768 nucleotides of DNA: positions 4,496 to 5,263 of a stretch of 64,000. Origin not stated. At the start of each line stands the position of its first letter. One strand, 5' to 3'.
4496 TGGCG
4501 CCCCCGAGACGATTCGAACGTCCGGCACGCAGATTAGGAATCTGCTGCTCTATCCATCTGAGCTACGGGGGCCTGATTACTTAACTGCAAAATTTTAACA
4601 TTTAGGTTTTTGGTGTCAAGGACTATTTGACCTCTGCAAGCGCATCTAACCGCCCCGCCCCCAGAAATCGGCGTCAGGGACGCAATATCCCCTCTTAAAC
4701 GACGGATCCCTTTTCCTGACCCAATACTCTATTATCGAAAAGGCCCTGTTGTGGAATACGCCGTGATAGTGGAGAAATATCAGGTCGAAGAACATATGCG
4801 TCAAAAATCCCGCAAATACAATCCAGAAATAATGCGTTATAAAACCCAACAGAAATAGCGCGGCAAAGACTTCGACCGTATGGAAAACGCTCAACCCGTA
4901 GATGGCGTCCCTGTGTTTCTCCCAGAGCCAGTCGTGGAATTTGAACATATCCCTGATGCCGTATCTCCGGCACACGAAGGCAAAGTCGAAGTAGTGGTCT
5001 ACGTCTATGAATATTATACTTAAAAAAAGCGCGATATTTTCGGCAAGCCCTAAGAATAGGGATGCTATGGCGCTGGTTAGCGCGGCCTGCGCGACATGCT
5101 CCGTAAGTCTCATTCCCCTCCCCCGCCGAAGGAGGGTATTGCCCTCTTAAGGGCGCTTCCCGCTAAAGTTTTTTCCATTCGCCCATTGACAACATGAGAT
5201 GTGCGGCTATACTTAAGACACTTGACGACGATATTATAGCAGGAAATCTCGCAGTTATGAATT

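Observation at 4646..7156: Duplicated two-gene module: YdjM-like membrane hydrolase + membrane-anchored winged-helix protein, at the head of the YfhO operon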

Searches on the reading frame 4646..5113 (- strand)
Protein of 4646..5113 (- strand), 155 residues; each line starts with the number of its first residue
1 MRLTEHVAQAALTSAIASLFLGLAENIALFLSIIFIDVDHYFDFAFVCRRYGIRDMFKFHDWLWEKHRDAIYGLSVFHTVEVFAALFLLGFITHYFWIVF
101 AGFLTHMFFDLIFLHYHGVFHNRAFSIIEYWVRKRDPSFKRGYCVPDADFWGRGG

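Call 5: search_protein_families(library=pfam, proteins=[window:4646-5113:-], max_evalue=1)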
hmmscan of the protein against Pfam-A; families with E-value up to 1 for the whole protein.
window:4646-5113:- (155 aa): 3 families
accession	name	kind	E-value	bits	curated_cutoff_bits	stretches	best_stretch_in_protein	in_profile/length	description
PF11239.13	DUF3040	-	0.05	14.3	24.7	0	83-106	55-78/84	Protein of unknown function (DUF3040)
PF16089.10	DUF4818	-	0.13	13.1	25.6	1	78-132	37-88/116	Domain of unknown function (DUF4818)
PF15183.11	MRAP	-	0.86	10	27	1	92-123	38-69/89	Melanocortin-2 receptor accessory protein family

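Call 7: search_protein_families(library=ncbifam, proteins=[window:4646-5113:-], max_evalue=1)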
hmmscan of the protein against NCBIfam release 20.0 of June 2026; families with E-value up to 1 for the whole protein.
window:4646-5113:- (155 aa): 0 families

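Call 8: find_homologous_proteins(query=window:4646-5113:-, max_evalue=0.001)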
Query window:4646-5113:- (155 aa): 37 proteins with E <= 0.001 among 86 candidates.
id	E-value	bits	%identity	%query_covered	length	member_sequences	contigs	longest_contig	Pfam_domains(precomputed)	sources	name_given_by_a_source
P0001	3.1e-87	309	86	100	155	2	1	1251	-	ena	-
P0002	2.1e-72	260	75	99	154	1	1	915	-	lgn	-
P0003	4.7e-58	214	65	99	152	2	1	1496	-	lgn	-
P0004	2.1e-57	212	63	99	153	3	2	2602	-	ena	-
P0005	4.9e-57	210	63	99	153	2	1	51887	-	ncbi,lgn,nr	ncbi:MAG: hypothetical protein HY886_03915 [Deltaproteobacteria bacterium]|nr:hypothetical protein [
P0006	8.1e-56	206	63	97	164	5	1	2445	-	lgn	-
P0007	8.9e-53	197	62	97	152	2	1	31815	-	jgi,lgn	-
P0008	3.3e-52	195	59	99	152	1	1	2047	-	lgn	-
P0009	6.8e-52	194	60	99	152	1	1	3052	-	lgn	-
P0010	1.4e-49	186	60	88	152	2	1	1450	-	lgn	-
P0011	2.2e-49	186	58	97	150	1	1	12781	-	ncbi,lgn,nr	ncbi:MAG: hypothetical protein HY894_08250 [Deltaproteobacteria bacterium]|nr:hypothetical protein [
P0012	3.1e-49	185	58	97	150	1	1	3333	-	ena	-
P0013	6.2e-47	178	56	97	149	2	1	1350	-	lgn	-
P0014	1.3e-46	177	55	98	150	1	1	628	-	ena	-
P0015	2.2e-46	176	55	98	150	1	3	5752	-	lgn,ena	-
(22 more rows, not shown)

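Call 14: find_encoding_contigs(protein=P0005, flank=8000, max_places=3)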
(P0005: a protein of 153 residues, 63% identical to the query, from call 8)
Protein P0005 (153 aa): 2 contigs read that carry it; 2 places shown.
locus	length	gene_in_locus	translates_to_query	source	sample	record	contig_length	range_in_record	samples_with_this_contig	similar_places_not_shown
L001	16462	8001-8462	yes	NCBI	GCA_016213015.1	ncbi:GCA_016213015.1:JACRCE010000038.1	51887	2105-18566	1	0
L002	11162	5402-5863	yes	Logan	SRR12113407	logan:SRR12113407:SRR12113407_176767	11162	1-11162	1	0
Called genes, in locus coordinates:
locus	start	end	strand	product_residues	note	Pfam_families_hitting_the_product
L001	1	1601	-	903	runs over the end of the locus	PF02629:CoA_binding (weak), PF13607:Succ_CoA_lig (weak)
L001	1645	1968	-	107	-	PF01909:NTP_transf_2, PF18765:Polbeta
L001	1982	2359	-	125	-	PF05168:HEPN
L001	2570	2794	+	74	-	PF10049:DUF2283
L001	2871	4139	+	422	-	PF03600:CitMHS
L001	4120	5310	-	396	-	PF17785:PUA_3, PF10672:Methyltrans_SAM, PF05175:MTS, PF09445:Methyltransf_15, PF13649:Methyltransf_25, PF13847:Methyltransf_31, PF08241:Methyltransf_11 (faint)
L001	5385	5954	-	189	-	PF14366:DUF4410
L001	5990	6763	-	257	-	PF00950:ABC-3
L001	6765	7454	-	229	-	PF00005:ABC_tran, PF13304:AAA_21 (faint)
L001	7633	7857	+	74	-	PF08984:DUF1858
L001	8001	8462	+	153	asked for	-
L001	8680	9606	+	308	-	PF00106:adh_short, PF08659:KR (weak), PF13561:adh_short_C2 (weak)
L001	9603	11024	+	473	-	PF02310:B12-binding, PF04055:Radical_SAM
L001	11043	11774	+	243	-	PF13489:Methyltransf_23, PF13847:Methyltransf_31 (weak), PF08241:Methyltransf_11, PF08242:Methyltransf_12, PF13649:Methyltransf_25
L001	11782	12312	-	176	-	-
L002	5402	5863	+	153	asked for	-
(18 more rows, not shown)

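Call 18: predict_structure(alignment_id=A1)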
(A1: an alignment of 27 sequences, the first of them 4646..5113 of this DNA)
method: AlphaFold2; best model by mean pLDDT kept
length: 155 residues; sequences in the alignment: 27
mean_pLDDT: 89.5   pTM: 0.83
mean pLDDT of the five models: 89.5, 86.6, 85.9, 85.5, 82.5
residues with pLDDT >= 90: 92; 70-90: 52; 50-70: 10; < 50: 1
segments of 3 or more residues with pLDDT < 50: none
pLDDT, mean of each block of 10 residues (from residue 1): 92 98 98 94 90 91 87 82 98 98 96 90 85 75 79 68
secondary structure, 60 per line:
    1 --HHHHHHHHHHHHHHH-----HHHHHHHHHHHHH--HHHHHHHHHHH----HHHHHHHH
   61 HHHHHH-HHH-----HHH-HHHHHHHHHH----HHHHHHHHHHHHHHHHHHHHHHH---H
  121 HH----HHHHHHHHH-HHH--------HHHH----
elements in order: H3-17 H23-35 H38-48 H53-66 H80-89 H94-116 H127-135 H148-151

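Call 21: search_protein_representatives(alignment_id=A1)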
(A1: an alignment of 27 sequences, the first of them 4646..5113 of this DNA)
Query: 27 sequences, 149 profile positions. Proteins with E-value up to 0.001 (for the whole library): 1257; up to 1e-10: 501; up to 1e-30: 25. The best 150 are listed.
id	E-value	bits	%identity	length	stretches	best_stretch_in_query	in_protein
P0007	1.0e-65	236.3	-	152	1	1-148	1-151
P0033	1.1e-61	223.3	-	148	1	1-148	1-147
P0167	3.2e-40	153.6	-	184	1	3-139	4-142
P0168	1.0e-39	151.9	-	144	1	1-135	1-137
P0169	6.4e-39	149.3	-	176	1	3-135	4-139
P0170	1.1e-37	145.4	-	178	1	1-135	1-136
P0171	1.1e-37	145.3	-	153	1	3-137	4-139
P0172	4.5e-37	143.4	-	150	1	1-133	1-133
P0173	3.6e-36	140.4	-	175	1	3-139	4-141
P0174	1.0e-35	139.0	-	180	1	3-136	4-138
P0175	2.3e-35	137.8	-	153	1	1-136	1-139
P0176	1.0e-34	135.7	-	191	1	3-137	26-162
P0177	1.9e-34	134.8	-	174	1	1-138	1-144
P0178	2.3e-33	131.3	-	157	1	1-135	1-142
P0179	4.0e-33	130.5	-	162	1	1-141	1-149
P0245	2.3e-21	92.3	-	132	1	1-132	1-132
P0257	4.3e-20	88.2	-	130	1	4-133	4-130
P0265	1.8e-19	86.2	-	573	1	1-138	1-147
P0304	3.2e-17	78.9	-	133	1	6-132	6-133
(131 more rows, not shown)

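Call 24: search_protein_families(library=pfam, alignment_id=A4, max_evalue=0.1)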
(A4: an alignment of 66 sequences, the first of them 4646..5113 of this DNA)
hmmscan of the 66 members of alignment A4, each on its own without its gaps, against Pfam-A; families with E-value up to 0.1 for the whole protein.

A. member 1, window:4646-5113:- (155 aa): 1 family
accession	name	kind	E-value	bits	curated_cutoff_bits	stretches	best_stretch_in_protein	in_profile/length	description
PF11239.13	DUF3040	-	0.05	14.3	24.7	0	83-106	55-78/84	Protein of unknown function (DUF3040)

B. families by the number of members that match (of 66 scanned): 19 families
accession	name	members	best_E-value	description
PF04307.19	YdjM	37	4.9e-06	YdjM inner membrane protein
PF19617.4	DUF6122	12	8.5e-06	Family of unknown function (DUF6122)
PF00882.24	Zn_dep_PLPC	2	0.0043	Zinc dependent phospholipase C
PF11750.13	DUF3307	2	0.019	Protein of unknown function (DUF3307)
PF14079.11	DUF4260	2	0.028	Domain of unknown function (DUF4260)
PF01943.22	Polysacc_synt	1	1.2e-28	Polysaccharide biosynthesis protein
PF13440.11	Polysacc_synt_3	1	2.4e-21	Polysaccharide biosynthesis protein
PF03798.21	TRAM_LAG1_CLN8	1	0.0038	TLC domain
PF03208.24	PRA1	1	0.0043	PRA1 family protein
PF05667.16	CCDC22_CC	1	0.0047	CCDC22 protein coiled-coil region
PF02229.22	PC4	1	0.03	Transcriptional Coactivator p15 (PC4)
PF13239.11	2TM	1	0.036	2TM domain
PF25147.1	Ribophorin_II_C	1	0.046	Ribophorin_II, C-terminal domain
PF11239.13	DUF3040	1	0.05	Protein of unknown function (DUF3040)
PF18940.5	DUF5687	1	0.064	Family of unknown function (DUF5687)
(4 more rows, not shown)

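Call 43: find_related_loci(query=A1, collection=metagenome_contigs, flank=8000)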
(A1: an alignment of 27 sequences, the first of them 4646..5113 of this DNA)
Query A1 (155 aa) in metagenome_contigs; peptide patterns used: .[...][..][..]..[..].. (x = any residue, [..] = any of these).
600 stretches matched a pattern (row limit reached: there are more); 31 encode a relative of the query (tblastn E <= 1e-3); 31 distinct loci.
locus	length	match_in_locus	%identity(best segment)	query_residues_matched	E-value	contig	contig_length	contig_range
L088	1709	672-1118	58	1-151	2e-55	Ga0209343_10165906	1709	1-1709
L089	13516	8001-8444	55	1-153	6e-53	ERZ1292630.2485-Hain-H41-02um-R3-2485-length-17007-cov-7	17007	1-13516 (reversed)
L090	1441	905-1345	53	1-152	2e-52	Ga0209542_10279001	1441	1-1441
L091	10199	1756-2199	50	1-153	7e-48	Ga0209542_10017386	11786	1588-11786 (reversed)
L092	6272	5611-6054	54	1-153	4e-48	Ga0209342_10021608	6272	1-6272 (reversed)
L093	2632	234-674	53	1-152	6e-48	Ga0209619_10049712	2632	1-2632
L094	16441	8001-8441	53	1-152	8e-48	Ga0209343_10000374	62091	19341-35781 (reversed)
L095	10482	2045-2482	52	1-151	3e-46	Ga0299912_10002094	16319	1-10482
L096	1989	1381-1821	51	1-152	1e-46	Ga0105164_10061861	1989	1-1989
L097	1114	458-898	47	1-152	8e-45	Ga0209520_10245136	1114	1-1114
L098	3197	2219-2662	49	1-153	6e-42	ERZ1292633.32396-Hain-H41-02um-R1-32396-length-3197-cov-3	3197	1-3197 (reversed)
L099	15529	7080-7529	49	1-154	1e-41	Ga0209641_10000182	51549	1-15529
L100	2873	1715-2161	47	1-153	5e-41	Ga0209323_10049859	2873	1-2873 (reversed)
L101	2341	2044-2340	51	1-101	3e-29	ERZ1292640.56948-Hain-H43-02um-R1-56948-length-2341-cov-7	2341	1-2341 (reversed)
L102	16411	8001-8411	38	1-138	3e-25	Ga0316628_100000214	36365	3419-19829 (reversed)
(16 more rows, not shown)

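Call 51: search_protein_families(library=pfam, proteins=[P0265, P0167, P0168, P0172, P0245, P0257, P0304], max_evalue=0.1)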
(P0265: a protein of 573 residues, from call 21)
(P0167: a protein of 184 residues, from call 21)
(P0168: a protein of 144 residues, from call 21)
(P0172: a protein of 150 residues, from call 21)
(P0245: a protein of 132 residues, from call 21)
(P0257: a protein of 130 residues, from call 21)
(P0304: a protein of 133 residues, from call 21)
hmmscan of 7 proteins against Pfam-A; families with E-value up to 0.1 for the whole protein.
P0265 (573 aa): 2 families
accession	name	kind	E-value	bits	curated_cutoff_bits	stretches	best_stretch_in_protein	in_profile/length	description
PF01943.22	Polysacc_synt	-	1.2e-28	100.8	28.2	1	152-435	2-273/274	Polysaccharide biosynthesis protein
PF13440.11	Polysacc_synt_3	-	2.4e-21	76.7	23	1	176-482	2-292/293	Polysaccharide biosynthesis protein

P0167 (184 aa): 0 families

P0168 (144 aa): 0 families

P0172 (150 aa): 0 families

P0245 (132 aa): 1 family
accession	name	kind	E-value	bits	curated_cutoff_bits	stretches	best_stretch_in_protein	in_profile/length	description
PF04307.19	YdjM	-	0.0035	17.3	29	1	1-112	1-110/176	YdjM inner membrane protein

P0257 (130 aa): 1 family
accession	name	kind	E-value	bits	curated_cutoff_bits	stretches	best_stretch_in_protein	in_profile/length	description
PF04307.19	YdjM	-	0.091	12.7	29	0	1-107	1-109/176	YdjM inner membrane protein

P0304 (133 aa): 1 family
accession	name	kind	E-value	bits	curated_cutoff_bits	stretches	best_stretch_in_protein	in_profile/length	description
PF04307.19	YdjM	-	0.01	15.8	29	1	1-112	1-110/176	YdjM inner membrane protein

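Call 61: search_solved_structures(query=A1, max_evalue=10, show_alignments=1)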
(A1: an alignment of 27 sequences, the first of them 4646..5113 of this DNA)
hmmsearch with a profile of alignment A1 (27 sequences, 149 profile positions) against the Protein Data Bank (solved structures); distinct sequences matched with E-value up to 10: 0.

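Call 69: find_encoding_contigs(protein=P0176, flank=7000, max_places=2)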
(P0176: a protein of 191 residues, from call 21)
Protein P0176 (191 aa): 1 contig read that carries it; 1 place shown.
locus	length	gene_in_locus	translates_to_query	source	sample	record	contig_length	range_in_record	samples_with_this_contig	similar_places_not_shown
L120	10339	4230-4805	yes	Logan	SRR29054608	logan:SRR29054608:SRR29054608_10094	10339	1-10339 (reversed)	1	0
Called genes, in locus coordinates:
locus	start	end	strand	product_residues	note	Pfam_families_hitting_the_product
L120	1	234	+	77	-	?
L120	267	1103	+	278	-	PF13489:Methyltransf_23 (weak), PF01209:Ubie_methyltran, PF13847:Methyltransf_31, PF08241:Methyltransf_11, PF08242:Methyltransf_12, PF13649:Methyltransf_25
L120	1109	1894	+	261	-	PF00535:Glycos_transf_2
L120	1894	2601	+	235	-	PF08242:Methyltransf_12 (weak)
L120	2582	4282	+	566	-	-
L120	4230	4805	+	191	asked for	-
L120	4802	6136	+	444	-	PF00657:Lipase_GDSL (weak), PF13472:Lipase_GDSL_2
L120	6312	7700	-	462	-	PF02310:B12-binding, PF04055:Radical_SAM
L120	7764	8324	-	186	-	PF01609:DDE_Tnp_1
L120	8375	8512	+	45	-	-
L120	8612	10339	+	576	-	?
